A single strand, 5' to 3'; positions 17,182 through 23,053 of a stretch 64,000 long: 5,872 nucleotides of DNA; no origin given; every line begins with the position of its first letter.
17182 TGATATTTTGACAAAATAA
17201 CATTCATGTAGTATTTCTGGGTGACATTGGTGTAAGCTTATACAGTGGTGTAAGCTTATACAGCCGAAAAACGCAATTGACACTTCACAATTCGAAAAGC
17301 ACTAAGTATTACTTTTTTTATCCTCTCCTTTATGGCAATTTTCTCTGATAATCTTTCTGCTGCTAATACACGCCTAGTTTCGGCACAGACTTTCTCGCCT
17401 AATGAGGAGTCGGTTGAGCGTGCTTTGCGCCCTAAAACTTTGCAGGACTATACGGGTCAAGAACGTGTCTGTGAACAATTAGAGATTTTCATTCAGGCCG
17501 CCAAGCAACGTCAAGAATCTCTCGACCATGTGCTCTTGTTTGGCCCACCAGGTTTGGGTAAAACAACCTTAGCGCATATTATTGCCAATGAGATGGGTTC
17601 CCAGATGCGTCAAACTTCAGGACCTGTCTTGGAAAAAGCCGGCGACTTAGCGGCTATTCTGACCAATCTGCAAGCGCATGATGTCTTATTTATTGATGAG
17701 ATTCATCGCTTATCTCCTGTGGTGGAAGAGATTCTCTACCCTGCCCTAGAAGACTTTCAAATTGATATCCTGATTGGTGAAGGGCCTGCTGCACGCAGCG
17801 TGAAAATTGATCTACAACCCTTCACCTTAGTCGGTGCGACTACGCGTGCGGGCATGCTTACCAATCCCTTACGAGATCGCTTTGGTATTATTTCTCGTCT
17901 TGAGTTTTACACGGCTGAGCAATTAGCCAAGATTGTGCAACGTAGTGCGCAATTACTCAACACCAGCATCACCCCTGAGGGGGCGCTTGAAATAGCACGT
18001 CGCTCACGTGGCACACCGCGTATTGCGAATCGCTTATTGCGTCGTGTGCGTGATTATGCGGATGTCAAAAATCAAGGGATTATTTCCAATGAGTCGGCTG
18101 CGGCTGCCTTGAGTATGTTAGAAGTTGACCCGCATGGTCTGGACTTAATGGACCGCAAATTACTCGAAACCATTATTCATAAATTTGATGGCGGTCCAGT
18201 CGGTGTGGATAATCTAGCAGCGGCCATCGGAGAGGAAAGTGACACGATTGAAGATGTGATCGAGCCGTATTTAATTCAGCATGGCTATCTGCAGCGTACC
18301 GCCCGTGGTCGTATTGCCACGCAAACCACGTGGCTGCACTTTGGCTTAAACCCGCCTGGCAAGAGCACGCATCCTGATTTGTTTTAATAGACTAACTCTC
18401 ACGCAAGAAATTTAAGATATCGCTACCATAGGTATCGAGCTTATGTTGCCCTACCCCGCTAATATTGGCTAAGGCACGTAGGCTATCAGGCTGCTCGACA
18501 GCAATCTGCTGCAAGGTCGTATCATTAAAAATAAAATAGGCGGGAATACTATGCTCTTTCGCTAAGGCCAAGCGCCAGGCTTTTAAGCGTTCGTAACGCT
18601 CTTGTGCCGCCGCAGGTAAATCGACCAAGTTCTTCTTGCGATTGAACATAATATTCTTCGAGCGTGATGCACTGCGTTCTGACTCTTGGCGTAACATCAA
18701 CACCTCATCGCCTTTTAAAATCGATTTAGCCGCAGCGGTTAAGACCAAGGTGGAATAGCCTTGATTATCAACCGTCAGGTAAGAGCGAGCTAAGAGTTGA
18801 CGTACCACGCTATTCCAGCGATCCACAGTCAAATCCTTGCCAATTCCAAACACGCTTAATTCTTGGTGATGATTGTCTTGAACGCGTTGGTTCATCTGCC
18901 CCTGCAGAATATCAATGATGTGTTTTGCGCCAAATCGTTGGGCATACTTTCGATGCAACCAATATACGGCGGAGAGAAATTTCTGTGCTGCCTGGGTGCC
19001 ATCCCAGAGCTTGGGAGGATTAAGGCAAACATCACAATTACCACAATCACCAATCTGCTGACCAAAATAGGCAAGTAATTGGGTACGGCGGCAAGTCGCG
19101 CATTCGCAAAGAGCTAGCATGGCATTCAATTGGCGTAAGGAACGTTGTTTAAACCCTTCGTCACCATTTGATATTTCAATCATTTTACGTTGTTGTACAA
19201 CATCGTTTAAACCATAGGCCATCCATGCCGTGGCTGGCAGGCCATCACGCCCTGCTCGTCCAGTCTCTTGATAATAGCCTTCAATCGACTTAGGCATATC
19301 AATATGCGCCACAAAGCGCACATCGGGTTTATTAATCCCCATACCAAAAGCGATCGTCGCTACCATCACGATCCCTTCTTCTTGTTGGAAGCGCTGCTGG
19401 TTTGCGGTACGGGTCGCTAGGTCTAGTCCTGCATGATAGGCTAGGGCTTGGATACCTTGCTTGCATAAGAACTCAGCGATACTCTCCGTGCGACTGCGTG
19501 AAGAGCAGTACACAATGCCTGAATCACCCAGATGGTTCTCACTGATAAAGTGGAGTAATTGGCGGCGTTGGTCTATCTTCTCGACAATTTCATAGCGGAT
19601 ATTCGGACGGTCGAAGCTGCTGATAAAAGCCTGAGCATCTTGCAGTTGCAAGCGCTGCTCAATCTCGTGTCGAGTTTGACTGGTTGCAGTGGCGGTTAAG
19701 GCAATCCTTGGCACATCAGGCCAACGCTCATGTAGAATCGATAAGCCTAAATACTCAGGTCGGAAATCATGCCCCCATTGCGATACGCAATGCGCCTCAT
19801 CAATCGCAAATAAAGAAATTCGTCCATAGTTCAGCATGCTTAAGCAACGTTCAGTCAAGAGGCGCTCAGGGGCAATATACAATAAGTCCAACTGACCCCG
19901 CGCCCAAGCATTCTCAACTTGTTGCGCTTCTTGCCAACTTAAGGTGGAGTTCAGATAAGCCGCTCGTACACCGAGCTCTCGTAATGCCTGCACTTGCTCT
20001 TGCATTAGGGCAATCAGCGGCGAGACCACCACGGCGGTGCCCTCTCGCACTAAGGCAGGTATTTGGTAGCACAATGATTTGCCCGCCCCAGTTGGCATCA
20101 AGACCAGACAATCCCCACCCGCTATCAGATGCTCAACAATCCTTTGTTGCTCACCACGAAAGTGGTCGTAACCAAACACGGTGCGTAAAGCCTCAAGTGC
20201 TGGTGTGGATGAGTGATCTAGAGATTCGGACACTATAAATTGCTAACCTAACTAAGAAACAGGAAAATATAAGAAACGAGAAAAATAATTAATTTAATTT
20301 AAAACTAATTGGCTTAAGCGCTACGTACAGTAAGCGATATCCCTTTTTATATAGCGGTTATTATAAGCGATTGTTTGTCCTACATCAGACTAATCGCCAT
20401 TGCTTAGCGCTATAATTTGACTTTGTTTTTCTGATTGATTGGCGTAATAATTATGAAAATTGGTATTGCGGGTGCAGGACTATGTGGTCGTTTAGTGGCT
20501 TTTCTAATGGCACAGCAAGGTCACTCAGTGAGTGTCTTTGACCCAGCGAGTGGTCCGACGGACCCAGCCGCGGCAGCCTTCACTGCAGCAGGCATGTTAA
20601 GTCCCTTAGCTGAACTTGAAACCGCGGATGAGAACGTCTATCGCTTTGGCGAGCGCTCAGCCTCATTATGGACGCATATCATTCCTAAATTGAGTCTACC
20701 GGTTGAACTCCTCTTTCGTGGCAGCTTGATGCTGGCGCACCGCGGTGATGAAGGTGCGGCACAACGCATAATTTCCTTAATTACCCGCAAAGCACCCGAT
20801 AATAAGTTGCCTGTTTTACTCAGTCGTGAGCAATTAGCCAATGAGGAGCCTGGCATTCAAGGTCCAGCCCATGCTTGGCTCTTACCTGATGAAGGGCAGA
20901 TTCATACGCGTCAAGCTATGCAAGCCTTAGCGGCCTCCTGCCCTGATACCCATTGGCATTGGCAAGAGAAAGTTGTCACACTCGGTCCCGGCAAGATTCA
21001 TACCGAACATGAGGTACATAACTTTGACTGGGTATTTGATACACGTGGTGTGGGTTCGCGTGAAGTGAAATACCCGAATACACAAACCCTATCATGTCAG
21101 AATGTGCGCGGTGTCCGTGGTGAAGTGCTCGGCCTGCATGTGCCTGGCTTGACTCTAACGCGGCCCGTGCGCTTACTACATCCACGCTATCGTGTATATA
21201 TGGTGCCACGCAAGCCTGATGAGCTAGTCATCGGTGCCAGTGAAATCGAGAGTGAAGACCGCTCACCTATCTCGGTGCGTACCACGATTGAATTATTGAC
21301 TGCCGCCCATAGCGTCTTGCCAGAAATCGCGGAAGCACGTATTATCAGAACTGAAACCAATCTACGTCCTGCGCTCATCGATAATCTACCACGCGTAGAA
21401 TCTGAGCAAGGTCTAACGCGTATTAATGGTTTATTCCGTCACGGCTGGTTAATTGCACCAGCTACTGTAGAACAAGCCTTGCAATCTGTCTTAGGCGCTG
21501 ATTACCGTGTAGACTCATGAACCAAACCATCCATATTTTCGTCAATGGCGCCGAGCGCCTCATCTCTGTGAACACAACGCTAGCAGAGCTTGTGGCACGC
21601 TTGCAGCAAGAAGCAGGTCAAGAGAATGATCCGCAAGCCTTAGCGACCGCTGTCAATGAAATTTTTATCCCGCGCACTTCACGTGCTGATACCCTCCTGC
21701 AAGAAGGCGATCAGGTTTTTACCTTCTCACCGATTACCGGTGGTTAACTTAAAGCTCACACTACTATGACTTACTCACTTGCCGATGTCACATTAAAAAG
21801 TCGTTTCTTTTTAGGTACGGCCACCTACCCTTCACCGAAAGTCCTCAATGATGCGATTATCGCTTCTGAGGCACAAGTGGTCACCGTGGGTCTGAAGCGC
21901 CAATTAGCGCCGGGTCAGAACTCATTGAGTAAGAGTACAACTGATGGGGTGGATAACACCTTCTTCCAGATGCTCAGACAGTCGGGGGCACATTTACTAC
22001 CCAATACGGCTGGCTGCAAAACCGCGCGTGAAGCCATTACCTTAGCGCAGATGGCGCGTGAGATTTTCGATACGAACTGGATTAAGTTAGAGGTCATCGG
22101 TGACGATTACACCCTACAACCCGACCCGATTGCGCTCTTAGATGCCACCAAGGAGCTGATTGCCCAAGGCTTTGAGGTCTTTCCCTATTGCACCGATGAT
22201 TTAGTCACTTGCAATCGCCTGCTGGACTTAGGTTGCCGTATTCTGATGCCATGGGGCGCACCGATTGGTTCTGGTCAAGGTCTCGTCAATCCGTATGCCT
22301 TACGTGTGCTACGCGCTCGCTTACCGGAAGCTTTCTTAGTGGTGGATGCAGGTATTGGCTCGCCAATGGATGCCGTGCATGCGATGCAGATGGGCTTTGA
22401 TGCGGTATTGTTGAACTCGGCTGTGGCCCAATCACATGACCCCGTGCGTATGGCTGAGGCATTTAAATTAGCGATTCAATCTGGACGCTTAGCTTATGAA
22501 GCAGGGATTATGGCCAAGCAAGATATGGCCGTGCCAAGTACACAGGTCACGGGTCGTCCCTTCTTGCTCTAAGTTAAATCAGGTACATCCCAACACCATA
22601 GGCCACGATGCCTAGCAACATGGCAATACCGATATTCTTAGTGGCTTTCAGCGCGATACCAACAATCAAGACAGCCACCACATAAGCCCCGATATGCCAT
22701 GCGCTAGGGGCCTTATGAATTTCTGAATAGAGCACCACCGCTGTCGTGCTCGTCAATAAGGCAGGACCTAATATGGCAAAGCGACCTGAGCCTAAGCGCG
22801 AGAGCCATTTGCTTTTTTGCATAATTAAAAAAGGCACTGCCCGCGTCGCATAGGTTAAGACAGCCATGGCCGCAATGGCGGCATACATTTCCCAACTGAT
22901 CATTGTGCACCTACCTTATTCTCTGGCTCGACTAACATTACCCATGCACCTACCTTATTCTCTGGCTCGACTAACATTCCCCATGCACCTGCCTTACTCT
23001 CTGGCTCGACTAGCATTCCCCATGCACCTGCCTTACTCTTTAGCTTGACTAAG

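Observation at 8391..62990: Window-wide pattern: the last codons plus stop codon of unrelated genes are re-copied in tandem just downstream of the real stop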

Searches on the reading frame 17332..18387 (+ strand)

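Call 25: search_protein_families(library=ncbifam, proteins=[window:17332-18387:+], max_evalue=0.00001)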
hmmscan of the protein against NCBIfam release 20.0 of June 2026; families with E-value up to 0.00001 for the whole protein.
window:17332-18387:+ (351 aa): 19 families
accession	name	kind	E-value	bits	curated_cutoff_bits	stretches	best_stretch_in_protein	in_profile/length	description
NF000868.0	PRK00080.1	equivalog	8.1e-164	544.3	282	1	16-341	3-328/330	Holliday junction branch migration DNA helicase RuvB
TIGR00635.1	ruvB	equivalog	7.2e-148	491.6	299.05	1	35-338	1-304/305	Holliday junction branch migration DNA helicase RuvB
NF009881.0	PRK13341.1-2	equivalog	2.8e-13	48.6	651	1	24-149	14-142/736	AAA family ATPase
TIGR02903.1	spore_lon_C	equivalog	1.3e-12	47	678.8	1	26-94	142-204/615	Lon family ATP-dependent protease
NF009883.0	PRK13341.1-4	equivalog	1.8e-12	46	668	1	31-144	24-141/729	AAA family ATPase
NF003230.0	PRK04195.1-6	equivalog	6e-11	41.7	441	1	32-89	8-64/494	replication factor C large subunit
NF009882.0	PRK13341.1-3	equivalog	7.4e-11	40.9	1197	1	24-145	16-141/734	AAA family ATPase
NF003229.0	PRK04195.1-5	equivalog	6.5e-10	38.3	280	1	33-92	12-72/413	replication factor C large subunit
TIGR02397.1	dnaX_nterm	equivalog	1.1e-09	38.1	250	1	27-99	3-71/355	DNA polymerase III subunit gamma/tau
NF003233.0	PRK04195.2-3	equivalog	2.2e-09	36.7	471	1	32-90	7-64/504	replication factor C large subunit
NF001679.0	PRK00440.1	equivalog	5e-09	35.7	303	1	32-88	12-63/322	replication factor C small subunit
NF003226.0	PRK04195.1-1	equivalog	1.1e-08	34.4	588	1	32-88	8-64/405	replication factor C large subunit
TIGR02902.1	spore_lonB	equivalog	2e-08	33.3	723.3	0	31-88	58-110/531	ATP-dependent protease LonB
NF011523.0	PRK14962.1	equivalog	2.1e-08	33.4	576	0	27-99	3-71/474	DNA polymerase III subunits gamma and tau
TIGR01243.1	CDC48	subfamily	1.5e-06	26.9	802.65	1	64-134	212-290/733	CDC48 family AAA ATPase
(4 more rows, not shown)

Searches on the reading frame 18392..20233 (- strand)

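Call 25: search_protein_families(library=ncbifam, proteins=[window:18392-20233:-], max_evalue=0.00001)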
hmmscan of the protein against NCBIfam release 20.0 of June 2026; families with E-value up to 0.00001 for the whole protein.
window:18392-20233:- (613 aa): 17 families
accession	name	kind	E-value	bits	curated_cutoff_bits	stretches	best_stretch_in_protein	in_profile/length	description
TIGR01389.1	recQ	equivalog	1.9e-235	782.9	640.2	1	14-612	3-590/591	DNA helicase RecQ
NF008279.0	PRK11057.1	equivalog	2.5e-199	663.6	1015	1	9-612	10-601/608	ATP-dependent DNA helicase RecQ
TIGR00614.1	recQ_fam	subfamily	7.8e-157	522.8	219.8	1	15-467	2-469/470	RecQ family ATP-dependent DNA helicase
NF041063.1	DpdF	equivalog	2.1e-61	208.6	550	1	10-351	125-493/813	protein DpdF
NF008394.0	PRK11192.1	equivalog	2.5e-15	56.3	507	1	219-336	230-347/441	ATP-dependent RNA helicase SrmB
NF053711.1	RNA_heli_RhlE1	exception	2e-13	49.9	750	1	11-353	11-360/434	RNA helicase RhlE1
NF008744.0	PRK11776.1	equivalog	2.2e-13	49.6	524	1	14-350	17-356/460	ATP-dependent RNA helicase DbpA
NF053631.1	RNA_helic_CshA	equivalog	1e-12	47.7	646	1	20-336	17-337/434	degradosome RNA helicase CshA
TIGR04121.1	DEXH_lig_assoc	equivalog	2.3e-12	45.5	850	1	29-328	18-344/804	ligase-associated DNA damage response DEXH box helicase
NF008642.0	PRK11634.1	equivalog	1.1e-11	43.9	989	1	10-334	15-343/628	DEAD/DEAH family ATP-dependent RNA helicase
NF053636.1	DDHlcsCsdAPsy1082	equivalog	2.7e-10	39.4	890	1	222-335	229-342/512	DEAD/DEAH box helicase CsdA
NF007882.0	PRK10590.1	equivalog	3.7e-09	36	743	1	111-330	122-339/456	ATP-dependent RNA helicase RhlE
TIGR03817.1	DECH_helic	hypoth_equivalog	3.7e-09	35.4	874.1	0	23-125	35-140/742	helicase/secretion neighborhood putative DEAH-box helicase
NF053710.1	RNA_heli_RhlE2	exception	9.7e-09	34.1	925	1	222-332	235-345/635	RNA helicase RhlE2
NF002340.1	PRK01297.1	equivalog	9.2e-08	31.3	564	1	215-337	229-350/372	ATP-dependent RNA helicase RhlB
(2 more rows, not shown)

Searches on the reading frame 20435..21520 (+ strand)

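Call 25: search_protein_families(library=ncbifam, proteins=[window:20435-21520:+], max_evalue=0.00001)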
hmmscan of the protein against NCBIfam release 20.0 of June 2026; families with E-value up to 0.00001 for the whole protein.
window:20435-21520:+ (361 aa): 4 families
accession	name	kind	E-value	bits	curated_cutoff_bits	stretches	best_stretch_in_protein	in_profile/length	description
TIGR02352.1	thiamin_ThiO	equivalog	1e-69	235.3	250.8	1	9-354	1-349/351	glycine oxidase ThiO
NF002480.1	PRK01747.1-1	equivalog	7.5e-15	54.4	540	1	9-319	251-560/645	bifunctional tRNA (5-methylaminomethyl-2-thiouridine)(34)-methyltransferase MnmC2/FAD-dependent 5-carboxymethylaminomethyl-2-thiouridine(34)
TIGR03197.1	MnmC_Cterm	equivalog_domain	1e-12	47.8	174.2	1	9-319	2-311/400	FAD-dependent 5-carboxymethylaminomethyl-2-thiouridine(34) oxidoreductase MnmC1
TIGR03364.1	HpnW_proposed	hypoth_equivalog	6.9e-11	41.8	285.1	1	9-195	3-184/365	TIGR03364 family FAD-dependent oxidoreductase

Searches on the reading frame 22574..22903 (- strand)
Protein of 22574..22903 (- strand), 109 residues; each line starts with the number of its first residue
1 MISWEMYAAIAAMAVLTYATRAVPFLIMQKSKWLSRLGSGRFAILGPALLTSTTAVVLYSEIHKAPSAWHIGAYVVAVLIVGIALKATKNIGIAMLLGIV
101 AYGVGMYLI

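Call 26: search_protein_families(library=pfam, proteins=[window:22574-22903:-], max_evalue=1e-8)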
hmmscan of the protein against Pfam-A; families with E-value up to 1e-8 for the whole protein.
window:22574-22903:- (109 aa): 1 family
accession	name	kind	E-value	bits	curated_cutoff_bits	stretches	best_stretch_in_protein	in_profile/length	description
PF05437.17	AzlD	-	6.6e-10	39.5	23.7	1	7-104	2-97/99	Branched-chain amino acid transport protein (AzlD)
